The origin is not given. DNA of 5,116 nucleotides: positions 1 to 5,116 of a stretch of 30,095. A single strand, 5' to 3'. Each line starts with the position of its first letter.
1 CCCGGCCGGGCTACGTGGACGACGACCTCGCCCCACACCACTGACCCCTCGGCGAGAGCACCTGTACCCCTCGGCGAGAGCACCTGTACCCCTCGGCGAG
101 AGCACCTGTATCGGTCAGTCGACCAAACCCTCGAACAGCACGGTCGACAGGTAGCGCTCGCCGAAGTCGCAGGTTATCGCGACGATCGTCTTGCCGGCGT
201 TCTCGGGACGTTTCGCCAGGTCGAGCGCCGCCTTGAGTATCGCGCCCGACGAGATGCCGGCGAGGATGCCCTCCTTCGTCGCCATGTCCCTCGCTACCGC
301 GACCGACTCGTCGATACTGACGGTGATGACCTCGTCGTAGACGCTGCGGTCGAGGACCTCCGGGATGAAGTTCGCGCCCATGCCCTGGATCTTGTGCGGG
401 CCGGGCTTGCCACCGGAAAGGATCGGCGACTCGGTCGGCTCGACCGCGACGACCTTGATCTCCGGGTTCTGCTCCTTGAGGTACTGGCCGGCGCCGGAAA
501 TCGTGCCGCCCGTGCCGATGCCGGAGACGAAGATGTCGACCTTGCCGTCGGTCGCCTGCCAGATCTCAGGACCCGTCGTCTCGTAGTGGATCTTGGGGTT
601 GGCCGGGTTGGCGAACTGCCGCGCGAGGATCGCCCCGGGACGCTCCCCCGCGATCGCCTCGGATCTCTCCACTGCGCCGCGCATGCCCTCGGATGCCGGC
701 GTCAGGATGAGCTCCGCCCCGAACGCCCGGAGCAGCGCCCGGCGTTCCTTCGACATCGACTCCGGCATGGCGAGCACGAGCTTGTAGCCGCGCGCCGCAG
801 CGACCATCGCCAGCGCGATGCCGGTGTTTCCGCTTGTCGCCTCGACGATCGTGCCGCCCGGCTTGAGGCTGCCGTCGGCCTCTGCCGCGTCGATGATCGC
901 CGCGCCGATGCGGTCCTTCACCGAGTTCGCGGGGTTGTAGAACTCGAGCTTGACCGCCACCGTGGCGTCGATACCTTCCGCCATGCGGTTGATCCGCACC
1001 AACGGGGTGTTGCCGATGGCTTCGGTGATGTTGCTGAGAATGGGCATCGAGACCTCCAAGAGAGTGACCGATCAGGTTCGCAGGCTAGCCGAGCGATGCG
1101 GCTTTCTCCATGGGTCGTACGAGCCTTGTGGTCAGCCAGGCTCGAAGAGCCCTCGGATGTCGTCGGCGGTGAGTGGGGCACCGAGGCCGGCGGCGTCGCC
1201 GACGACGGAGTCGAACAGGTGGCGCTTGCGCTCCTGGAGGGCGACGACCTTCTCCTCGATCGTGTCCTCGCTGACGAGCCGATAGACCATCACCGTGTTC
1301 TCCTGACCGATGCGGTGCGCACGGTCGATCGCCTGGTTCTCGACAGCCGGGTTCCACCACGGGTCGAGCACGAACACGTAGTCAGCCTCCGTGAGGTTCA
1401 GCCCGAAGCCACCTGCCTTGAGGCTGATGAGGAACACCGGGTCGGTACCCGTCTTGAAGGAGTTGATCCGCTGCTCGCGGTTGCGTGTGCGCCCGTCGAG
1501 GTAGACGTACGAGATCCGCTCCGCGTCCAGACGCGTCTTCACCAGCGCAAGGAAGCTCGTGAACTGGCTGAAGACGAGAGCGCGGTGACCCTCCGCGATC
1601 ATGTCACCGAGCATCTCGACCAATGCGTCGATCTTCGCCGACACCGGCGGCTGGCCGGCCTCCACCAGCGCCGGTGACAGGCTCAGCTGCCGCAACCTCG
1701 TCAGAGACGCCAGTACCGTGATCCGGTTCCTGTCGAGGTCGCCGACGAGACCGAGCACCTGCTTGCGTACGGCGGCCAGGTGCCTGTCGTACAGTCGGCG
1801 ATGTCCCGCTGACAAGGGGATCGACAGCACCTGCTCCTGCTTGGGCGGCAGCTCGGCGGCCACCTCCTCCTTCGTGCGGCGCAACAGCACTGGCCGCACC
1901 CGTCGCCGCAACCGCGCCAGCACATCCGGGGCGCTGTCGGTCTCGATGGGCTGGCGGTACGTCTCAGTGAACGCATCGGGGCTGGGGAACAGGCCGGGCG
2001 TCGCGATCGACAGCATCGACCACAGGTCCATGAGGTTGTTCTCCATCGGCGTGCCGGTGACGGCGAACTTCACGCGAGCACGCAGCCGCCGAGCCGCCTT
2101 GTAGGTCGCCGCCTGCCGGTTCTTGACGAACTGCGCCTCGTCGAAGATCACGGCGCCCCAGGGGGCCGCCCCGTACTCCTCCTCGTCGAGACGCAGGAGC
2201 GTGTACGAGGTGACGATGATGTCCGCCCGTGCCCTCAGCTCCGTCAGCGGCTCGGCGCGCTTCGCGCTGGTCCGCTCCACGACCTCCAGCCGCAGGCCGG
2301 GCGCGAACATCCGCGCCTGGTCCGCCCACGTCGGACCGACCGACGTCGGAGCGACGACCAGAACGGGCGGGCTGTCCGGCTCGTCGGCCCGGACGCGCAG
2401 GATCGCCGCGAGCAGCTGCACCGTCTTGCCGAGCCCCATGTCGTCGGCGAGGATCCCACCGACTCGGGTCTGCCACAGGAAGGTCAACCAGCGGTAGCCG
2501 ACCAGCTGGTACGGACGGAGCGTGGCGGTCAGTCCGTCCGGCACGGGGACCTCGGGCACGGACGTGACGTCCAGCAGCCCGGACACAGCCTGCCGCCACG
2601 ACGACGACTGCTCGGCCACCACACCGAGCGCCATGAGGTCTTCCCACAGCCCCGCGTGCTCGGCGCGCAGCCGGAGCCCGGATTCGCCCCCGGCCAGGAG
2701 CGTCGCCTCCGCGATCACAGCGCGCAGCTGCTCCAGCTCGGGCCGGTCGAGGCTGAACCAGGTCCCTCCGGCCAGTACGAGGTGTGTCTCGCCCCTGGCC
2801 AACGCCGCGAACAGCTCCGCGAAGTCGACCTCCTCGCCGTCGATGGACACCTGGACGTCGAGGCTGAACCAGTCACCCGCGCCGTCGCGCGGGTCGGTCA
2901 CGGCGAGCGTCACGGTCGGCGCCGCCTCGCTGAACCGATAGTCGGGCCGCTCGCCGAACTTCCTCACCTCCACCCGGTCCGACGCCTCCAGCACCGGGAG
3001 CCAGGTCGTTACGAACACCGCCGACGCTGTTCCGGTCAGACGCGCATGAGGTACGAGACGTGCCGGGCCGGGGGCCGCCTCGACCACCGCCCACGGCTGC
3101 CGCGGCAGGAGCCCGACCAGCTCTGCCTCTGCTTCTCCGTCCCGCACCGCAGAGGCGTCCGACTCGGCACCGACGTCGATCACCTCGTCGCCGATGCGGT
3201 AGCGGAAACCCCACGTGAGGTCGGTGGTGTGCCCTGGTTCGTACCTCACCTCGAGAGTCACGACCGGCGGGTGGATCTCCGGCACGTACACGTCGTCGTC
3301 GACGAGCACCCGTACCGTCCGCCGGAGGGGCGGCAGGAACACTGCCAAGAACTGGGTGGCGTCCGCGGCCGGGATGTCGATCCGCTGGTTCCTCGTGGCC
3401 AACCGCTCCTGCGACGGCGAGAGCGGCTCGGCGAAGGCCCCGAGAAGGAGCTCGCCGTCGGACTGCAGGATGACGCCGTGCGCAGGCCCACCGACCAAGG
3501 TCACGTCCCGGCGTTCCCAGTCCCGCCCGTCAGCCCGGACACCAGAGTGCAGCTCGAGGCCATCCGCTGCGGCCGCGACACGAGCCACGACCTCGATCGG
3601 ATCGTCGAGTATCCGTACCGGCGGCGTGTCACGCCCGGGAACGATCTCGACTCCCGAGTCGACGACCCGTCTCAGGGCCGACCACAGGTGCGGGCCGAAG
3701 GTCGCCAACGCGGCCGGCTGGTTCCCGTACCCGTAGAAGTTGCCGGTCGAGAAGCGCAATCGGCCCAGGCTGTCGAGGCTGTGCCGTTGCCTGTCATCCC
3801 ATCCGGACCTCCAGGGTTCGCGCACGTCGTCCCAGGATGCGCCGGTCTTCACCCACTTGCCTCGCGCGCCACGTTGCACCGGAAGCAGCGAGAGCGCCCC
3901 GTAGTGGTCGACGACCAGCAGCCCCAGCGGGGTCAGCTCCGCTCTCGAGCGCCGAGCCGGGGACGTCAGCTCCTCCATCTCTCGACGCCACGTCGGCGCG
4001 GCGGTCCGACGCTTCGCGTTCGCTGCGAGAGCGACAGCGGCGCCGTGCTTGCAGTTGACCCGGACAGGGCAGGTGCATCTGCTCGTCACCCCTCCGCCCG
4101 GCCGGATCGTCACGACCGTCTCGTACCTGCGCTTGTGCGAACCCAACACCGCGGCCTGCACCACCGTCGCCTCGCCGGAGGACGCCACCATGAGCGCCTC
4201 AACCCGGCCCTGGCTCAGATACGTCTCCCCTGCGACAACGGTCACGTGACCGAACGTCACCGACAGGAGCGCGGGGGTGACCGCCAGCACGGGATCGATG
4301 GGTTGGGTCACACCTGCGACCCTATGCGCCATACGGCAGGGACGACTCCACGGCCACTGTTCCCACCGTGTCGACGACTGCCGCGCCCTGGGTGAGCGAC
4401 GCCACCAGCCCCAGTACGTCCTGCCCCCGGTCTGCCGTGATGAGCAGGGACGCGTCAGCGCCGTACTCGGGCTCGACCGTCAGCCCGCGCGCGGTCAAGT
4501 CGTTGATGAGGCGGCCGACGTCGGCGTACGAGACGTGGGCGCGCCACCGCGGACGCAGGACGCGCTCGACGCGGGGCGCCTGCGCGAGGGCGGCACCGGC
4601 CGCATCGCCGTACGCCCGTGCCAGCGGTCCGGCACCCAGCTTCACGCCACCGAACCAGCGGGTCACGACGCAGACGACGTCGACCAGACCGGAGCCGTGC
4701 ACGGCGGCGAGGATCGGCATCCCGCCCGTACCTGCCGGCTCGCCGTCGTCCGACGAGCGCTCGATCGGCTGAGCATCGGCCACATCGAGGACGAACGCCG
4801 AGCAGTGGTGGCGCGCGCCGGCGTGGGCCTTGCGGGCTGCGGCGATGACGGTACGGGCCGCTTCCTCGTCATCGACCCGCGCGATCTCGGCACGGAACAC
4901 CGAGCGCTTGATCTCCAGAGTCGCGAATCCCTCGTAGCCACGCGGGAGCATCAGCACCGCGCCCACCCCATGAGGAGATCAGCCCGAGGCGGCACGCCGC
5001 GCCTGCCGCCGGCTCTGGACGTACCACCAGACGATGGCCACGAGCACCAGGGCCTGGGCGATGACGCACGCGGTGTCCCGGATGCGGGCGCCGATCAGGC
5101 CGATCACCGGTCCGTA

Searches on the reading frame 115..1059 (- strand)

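Call 72: search_protein_families(library=pfam, proteins=[window:115-1059:-], max_evalue=0.01)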
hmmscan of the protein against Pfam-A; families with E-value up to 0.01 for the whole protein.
window:115-1059:- (314 aa): 2 families
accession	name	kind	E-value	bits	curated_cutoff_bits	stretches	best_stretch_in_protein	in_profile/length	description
PF00291.31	PALP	-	7e-76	255.8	35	1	11-298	1-295/295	Pyridoxal-phosphate dependent enzyme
PF00107.32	ADH_zinc_N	-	0.0099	16.3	31.8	0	80-137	3-54/129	Zinc-binding dehydrogenase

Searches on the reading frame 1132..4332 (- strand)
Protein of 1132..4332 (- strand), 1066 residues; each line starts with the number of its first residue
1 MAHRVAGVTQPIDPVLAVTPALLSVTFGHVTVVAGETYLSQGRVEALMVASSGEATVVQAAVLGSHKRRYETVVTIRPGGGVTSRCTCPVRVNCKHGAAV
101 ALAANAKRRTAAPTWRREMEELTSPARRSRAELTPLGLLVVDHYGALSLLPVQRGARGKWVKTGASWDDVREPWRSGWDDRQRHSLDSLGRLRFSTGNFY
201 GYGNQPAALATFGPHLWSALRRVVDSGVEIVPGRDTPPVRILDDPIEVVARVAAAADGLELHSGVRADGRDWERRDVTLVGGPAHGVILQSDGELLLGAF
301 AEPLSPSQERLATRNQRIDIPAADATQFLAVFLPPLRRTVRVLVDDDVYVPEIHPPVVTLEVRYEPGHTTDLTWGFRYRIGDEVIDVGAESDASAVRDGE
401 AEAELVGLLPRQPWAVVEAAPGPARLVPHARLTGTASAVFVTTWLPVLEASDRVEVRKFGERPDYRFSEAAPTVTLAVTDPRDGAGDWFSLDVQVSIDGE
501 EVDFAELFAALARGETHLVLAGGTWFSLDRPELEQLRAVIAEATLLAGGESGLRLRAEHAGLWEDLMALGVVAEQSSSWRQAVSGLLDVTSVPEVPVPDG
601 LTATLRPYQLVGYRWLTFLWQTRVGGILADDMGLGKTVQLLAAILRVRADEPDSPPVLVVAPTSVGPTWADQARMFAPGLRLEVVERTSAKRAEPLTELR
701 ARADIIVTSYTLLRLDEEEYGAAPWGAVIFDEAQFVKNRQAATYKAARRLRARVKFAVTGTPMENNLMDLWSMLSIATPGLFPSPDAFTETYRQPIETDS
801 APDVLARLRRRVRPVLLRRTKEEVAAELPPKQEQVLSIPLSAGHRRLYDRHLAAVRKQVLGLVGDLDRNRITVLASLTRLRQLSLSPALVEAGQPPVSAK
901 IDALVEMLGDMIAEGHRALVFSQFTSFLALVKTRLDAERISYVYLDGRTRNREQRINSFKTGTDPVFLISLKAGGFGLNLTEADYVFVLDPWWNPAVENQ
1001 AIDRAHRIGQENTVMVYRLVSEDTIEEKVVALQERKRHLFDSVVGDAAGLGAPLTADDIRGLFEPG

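Call 4: search_protein_families(library=pfam, proteins=[window:1132-4332:-])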
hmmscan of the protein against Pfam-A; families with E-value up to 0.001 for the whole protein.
window:1132-4332:- (1066 aa): 7 families
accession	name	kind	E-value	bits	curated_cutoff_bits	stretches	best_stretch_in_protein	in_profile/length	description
PF00176.29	SNF2-rel_dom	-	1.6e-57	195.3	24.9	1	608-886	1-287/290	SNF2-related domain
PF00271.37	Helicase_C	-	1.1e-21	77.6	23.5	1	900-1009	2-110/110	Helicase conserved C-terminal domain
PF12419.13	DUF3670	-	2e-05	24.8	27.6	1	477-542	56-120/136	SNF2 Helicase protein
PF04851.21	ResIII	-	3.4e-05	24.3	22.5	1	604-762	3-162/164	Type III restriction enzyme, res subunit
PF00270.35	DEAD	-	4.9e-05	23.6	26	1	631-763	22-161/167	DEAD/DEAH box helicase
PF04434.22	SWIM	-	6.3e-05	22.9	19.6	1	74-105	3-38/38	SWIM zinc finger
PF08455.15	SNF2_assoc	-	0.00016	21.2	27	1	313-542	102-313/373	Bacterial SNF2 helicase associated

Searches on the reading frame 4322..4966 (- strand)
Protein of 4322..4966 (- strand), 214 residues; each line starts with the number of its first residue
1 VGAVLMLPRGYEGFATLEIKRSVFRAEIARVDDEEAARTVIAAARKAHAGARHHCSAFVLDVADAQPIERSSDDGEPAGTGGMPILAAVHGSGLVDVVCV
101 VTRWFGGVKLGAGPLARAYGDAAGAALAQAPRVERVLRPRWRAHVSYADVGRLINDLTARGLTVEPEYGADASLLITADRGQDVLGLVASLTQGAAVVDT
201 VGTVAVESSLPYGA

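Call 72: search_protein_families(library=pfam, proteins=[window:4322-4966:-], max_evalue=0.01)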
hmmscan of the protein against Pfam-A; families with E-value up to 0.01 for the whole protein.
window:4322-4966:- (214 aa): 1 family
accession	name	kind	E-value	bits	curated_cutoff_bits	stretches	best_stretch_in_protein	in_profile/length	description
PF01205.25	UPF0029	-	6.1e-32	110.3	27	1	20-127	1-107/107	Uncharacterized protein family UPF0029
